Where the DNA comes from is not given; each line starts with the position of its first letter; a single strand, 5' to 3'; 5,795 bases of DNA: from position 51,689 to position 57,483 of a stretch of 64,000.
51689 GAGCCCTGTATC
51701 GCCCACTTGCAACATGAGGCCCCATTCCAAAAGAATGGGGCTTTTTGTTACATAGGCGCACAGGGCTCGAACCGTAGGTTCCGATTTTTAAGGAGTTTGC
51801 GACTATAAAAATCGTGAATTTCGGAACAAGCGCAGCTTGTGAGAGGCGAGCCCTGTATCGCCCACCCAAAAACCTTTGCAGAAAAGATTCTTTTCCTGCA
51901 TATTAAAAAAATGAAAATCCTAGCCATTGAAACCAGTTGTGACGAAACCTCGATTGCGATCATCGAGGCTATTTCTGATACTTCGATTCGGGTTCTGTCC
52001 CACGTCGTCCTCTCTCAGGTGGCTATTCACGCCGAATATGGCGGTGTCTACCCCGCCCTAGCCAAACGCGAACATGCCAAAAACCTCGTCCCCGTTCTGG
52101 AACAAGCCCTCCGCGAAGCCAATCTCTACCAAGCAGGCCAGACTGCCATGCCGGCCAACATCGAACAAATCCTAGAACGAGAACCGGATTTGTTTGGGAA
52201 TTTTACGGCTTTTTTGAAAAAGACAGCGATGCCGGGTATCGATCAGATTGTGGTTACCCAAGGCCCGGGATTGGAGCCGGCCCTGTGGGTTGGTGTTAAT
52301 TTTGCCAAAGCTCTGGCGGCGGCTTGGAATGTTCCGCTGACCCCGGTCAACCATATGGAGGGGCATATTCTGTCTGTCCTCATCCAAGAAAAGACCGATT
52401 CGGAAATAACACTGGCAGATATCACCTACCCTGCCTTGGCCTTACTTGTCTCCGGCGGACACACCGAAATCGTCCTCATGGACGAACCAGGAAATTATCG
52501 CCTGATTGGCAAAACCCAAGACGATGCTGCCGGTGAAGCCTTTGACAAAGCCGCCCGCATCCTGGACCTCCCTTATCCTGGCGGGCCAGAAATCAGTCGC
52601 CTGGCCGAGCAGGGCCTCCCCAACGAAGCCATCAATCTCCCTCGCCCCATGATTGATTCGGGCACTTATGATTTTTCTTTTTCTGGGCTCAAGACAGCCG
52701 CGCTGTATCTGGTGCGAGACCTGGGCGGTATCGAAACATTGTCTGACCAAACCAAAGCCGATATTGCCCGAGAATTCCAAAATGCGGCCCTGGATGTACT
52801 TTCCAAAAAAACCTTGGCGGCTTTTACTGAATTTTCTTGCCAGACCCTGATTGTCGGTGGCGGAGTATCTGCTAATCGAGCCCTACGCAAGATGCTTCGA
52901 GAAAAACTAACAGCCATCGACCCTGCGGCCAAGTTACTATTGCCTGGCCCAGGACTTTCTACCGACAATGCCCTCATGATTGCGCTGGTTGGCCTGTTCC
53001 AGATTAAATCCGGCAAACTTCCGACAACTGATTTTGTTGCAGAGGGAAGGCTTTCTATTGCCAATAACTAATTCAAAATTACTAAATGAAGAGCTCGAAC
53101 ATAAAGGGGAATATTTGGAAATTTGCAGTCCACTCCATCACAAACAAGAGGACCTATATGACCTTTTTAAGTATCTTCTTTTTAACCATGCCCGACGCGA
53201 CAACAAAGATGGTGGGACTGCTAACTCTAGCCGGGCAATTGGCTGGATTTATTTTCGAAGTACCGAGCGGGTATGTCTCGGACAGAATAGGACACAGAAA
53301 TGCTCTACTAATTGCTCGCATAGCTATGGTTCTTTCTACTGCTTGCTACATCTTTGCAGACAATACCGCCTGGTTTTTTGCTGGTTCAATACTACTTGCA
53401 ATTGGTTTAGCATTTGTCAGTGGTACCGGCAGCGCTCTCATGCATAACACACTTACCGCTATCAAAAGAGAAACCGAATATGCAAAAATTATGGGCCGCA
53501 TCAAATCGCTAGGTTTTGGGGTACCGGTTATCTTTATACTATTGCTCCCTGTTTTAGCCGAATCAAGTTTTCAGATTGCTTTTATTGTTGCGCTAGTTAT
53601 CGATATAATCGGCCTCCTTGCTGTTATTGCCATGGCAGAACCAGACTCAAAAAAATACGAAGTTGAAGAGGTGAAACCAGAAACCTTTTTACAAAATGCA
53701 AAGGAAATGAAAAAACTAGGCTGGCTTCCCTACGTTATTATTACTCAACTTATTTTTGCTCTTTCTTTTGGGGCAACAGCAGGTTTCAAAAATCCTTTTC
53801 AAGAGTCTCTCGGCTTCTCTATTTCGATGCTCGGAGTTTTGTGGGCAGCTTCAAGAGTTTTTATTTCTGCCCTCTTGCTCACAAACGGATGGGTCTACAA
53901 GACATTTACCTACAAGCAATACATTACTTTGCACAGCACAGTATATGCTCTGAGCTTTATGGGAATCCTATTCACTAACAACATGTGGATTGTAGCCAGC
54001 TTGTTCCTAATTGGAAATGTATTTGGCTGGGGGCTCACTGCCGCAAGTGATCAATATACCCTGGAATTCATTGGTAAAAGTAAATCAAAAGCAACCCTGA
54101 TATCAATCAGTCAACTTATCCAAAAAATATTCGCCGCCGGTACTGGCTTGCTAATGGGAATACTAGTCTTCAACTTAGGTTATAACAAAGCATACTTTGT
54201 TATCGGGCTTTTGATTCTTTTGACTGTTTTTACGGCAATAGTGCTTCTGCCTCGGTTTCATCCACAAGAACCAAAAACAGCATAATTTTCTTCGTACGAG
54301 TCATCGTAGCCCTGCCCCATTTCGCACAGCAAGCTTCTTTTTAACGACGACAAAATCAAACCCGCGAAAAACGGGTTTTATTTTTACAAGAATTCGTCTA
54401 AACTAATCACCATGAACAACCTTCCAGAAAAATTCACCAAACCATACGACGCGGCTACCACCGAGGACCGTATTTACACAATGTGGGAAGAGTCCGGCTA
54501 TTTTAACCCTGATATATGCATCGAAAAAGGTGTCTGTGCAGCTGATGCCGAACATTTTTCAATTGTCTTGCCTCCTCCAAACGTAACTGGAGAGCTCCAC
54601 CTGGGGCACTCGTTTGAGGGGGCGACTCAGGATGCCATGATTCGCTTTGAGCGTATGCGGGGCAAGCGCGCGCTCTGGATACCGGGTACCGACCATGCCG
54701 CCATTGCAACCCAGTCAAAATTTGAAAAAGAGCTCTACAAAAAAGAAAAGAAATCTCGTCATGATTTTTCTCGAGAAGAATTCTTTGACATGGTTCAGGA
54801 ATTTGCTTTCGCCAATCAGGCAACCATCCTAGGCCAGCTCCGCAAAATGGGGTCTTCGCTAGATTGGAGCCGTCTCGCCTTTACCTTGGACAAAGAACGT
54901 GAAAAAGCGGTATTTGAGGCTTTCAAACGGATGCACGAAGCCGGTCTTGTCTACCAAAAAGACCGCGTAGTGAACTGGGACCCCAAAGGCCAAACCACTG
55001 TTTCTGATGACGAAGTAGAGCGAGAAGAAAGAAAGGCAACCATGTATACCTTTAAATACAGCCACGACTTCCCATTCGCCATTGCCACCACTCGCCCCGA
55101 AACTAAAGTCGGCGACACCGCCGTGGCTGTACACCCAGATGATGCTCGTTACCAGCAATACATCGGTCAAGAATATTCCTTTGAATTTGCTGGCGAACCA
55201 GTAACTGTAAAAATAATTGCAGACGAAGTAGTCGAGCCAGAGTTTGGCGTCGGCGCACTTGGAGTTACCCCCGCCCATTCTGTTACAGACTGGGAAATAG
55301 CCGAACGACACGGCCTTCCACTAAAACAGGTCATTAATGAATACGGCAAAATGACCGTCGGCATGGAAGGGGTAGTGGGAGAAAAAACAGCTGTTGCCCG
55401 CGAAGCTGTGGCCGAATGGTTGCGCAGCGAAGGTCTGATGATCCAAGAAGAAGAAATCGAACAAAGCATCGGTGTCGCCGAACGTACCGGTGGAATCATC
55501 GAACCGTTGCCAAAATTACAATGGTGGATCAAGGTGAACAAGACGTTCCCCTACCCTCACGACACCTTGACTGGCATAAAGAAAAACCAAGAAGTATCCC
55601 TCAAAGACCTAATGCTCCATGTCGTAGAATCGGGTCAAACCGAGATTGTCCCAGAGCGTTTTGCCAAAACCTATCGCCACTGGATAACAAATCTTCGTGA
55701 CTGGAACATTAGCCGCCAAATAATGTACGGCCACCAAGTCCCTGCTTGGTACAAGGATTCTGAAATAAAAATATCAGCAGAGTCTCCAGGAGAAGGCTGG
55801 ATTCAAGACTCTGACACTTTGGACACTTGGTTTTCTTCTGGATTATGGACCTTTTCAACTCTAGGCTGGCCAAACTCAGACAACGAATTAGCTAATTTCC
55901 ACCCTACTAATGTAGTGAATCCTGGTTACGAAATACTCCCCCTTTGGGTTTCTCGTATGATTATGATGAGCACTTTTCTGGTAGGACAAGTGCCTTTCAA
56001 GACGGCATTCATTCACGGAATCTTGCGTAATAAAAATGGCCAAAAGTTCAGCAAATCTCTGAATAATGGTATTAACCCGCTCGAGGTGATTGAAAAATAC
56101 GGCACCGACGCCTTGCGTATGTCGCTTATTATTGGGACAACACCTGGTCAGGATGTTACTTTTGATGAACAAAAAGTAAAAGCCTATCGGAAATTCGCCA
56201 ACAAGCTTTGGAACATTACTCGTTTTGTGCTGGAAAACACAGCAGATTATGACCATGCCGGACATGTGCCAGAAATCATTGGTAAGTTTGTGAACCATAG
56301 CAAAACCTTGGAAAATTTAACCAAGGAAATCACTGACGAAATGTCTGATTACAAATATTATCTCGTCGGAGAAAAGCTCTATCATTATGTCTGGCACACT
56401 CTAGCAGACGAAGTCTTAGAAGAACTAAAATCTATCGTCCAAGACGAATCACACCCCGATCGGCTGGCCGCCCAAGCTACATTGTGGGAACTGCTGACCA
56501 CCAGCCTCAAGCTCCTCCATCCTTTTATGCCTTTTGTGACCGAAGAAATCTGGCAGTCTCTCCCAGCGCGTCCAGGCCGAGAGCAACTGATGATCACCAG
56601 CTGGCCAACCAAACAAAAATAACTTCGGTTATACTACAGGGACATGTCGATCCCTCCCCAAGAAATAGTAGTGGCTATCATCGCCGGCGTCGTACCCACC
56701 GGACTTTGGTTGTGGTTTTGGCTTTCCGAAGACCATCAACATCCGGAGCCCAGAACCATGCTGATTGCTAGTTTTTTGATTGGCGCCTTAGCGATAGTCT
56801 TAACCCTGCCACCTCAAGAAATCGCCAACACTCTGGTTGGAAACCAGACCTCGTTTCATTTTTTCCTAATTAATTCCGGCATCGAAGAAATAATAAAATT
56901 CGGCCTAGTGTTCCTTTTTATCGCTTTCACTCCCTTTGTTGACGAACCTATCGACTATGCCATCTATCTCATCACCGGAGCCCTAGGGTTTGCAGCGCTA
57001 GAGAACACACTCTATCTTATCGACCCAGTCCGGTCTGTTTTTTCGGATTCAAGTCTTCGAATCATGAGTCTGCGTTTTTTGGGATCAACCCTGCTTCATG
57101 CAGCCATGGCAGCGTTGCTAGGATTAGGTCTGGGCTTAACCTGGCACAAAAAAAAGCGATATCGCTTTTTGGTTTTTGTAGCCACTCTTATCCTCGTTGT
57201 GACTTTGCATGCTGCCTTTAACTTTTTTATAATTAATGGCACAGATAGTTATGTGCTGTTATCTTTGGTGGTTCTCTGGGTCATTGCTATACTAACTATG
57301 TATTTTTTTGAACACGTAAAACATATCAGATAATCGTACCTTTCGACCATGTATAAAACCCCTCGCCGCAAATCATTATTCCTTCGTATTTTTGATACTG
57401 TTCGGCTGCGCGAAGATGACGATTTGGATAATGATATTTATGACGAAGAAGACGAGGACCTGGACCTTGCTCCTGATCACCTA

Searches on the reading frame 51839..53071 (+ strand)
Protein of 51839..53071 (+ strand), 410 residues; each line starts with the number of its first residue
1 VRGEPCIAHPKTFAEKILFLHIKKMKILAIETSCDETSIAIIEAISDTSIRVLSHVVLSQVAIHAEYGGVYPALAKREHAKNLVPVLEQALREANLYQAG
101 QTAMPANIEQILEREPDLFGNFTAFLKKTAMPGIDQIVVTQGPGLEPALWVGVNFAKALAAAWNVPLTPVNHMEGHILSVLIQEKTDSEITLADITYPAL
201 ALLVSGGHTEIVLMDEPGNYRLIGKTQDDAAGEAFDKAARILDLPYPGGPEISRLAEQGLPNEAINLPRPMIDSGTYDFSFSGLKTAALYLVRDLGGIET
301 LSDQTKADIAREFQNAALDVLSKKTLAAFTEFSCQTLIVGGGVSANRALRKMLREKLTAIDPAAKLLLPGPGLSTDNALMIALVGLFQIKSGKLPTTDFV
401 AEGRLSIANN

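Call 88: search_protein_families(library=pfam, proteins=[window:51839-53071:+], max_evalue=0.00001)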
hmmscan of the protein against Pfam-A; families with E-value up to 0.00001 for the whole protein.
window:51839-53071:+ (410 aa): 1 family
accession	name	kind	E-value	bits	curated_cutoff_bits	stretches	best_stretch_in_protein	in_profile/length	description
PF00814.31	TsaD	-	1.8e-81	274.2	24.8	2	131-382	48-263/264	tRNA N6-adenosine threonylcarbamoyltransferase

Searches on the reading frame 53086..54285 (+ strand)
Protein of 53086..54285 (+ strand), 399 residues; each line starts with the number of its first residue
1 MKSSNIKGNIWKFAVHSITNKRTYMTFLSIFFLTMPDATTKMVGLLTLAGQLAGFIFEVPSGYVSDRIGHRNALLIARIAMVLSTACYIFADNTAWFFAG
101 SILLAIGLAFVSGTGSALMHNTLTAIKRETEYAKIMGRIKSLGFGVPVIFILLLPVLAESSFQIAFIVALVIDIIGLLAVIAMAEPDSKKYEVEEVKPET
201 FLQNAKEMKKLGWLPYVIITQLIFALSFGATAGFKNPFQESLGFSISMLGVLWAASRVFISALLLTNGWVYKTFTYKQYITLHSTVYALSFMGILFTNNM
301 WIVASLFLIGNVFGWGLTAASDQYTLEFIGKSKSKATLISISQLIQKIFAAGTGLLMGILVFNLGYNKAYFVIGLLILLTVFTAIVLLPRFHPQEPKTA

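Call 88: search_protein_families(library=pfam, proteins=[window:53086-54285:+], max_evalue=0.00001)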
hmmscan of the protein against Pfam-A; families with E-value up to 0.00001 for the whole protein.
window:53086-54285:+ (399 aa): 2 families
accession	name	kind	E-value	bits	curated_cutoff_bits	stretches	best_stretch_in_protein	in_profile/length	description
PF07690.21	MFS_1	-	5e-22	78.7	33.4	1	28-331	19-325/347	Major Facilitator Superfamily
PF12832.13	MFS_1_like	-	1.7e-08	34.4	25.2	1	32-358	25-358/373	MFS_1 like family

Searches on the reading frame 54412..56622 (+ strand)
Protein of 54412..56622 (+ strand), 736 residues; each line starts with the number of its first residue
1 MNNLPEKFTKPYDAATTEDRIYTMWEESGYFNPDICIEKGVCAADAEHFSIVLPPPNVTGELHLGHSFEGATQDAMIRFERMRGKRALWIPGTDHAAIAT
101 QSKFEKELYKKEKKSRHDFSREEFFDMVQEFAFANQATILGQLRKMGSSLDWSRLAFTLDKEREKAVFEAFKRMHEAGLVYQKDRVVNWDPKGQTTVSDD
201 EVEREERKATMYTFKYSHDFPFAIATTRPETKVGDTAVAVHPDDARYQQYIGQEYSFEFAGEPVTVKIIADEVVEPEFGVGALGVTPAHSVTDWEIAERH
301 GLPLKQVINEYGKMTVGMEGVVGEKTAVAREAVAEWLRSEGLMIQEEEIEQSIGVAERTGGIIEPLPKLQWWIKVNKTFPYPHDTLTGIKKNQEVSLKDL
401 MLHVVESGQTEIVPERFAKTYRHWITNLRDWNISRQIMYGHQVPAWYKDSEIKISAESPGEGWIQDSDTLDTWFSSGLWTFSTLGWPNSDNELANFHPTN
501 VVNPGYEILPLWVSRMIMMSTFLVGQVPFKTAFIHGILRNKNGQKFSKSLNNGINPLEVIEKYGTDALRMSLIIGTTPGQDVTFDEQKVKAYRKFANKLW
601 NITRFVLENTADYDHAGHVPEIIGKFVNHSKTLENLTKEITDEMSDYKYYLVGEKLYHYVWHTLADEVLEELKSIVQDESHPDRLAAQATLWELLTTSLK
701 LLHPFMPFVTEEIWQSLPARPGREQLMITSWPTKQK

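Call 88: search_protein_families(library=pfam, proteins=[window:54412-56622:+], max_evalue=0.00001)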
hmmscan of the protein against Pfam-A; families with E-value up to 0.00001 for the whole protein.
window:54412-56622:+ (736 aa): 3 families
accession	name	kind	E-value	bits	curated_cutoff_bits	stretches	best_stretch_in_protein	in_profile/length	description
PF00133.28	tRNA-synt_1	-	3.2e-115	385.7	22.7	2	21-452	2-252/414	tRNA synthetases class I (I, L, M and V)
PF08264.19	Anticodon_1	-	3.2e-24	85.9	25.1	1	632-733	7-106/148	Anticodon-binding domain of tRNA ligase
PF09334.17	tRNA-synt_1g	-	1.4e-20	73.9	20.1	2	56-203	8-136/391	tRNA synthetases class I (M)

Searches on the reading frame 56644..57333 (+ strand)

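Call 88: search_protein_families(library=pfam, proteins=[window:56644-57333:+], max_evalue=0.00001)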
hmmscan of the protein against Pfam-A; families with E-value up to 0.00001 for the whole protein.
window:56644-57333:+ (229 aa): 1 family
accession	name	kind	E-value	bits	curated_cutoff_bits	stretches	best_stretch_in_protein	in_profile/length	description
PF13367.11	PrsW-protease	-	2.7e-25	89.5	23.5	1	35-214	1-192/196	PrsW family intramembrane metalloprotease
